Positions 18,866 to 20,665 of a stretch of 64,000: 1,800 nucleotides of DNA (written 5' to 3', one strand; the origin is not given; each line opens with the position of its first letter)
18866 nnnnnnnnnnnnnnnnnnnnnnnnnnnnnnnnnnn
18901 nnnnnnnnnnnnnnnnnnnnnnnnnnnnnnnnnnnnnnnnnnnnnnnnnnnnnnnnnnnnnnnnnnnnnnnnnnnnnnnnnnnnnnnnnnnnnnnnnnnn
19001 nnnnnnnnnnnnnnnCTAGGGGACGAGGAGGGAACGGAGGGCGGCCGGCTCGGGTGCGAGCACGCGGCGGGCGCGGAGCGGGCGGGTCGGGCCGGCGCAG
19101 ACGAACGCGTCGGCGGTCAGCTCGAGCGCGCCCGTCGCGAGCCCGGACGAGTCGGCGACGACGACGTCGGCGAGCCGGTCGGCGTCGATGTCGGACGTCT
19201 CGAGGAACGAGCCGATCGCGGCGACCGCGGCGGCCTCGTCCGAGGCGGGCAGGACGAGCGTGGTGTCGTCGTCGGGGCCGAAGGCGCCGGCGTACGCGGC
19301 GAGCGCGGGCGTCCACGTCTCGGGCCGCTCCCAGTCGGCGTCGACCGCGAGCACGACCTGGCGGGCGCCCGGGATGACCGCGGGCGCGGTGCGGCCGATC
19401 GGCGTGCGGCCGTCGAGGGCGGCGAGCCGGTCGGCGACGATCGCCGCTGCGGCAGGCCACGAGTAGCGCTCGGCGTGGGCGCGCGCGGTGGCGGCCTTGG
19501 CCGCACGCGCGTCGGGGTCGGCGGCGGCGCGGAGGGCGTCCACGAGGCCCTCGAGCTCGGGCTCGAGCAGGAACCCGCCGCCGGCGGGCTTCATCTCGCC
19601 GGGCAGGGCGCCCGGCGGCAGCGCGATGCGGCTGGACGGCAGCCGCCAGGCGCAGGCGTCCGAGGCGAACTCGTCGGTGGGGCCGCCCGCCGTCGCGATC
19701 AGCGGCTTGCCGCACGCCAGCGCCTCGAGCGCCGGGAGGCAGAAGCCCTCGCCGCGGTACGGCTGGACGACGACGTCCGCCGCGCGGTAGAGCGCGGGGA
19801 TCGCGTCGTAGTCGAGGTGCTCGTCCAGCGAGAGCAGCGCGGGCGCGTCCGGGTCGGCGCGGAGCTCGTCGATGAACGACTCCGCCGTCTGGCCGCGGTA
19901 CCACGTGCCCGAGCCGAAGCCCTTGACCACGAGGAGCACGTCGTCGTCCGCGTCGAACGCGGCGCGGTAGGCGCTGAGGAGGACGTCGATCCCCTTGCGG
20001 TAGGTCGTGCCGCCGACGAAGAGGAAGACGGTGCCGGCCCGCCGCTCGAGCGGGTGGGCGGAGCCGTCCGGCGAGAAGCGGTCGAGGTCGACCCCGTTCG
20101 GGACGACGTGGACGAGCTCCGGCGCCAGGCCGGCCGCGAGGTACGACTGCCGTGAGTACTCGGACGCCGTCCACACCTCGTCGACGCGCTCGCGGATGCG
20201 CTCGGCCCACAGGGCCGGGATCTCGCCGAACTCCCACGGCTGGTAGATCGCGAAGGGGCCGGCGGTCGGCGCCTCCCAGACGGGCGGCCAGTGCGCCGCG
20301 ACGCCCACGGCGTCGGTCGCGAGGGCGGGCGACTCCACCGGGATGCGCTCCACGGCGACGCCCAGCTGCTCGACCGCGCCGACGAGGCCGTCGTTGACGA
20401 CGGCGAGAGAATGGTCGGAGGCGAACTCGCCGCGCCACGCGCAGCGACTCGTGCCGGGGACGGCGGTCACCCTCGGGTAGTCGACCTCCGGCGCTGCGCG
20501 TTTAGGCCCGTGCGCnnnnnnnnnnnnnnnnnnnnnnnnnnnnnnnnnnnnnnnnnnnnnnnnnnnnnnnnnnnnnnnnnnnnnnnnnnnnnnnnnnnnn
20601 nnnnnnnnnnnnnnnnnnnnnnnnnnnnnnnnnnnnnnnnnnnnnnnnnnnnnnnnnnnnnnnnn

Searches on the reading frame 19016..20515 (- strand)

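Call 28: search_protein_families(library=pfam, proteins=[window:19016-20515:-], max_evalue=0.0001)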
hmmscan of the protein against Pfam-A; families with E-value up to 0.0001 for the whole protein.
window:19016-20515:- (499 aa): 5 families
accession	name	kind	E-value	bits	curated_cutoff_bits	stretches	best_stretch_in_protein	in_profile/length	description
PF00534.26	Glycos_transf_1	-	7.3e-18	65.1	26.4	1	162-286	16-133/172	Glycosyl transferases group 1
PF13692.12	Glyco_trans_1_4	-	4.2e-15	56.7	27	1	163-279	3-111/142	Glycosyl transferases group 1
PF20706.3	GT4-conflict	-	2.4e-09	37.1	26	1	153-358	190-383/385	Family 4 Glycosyltransferase in conflict systems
PF13439.12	Glyco_transf_4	-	2.9e-06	27.9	28.5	1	92-146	114-170/170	Glycosyltransferase Family 4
PF13524.12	Glyco_trans_1_2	-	5.6e-05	23.6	25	0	231-276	32-81/144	Glycosyl transferase-like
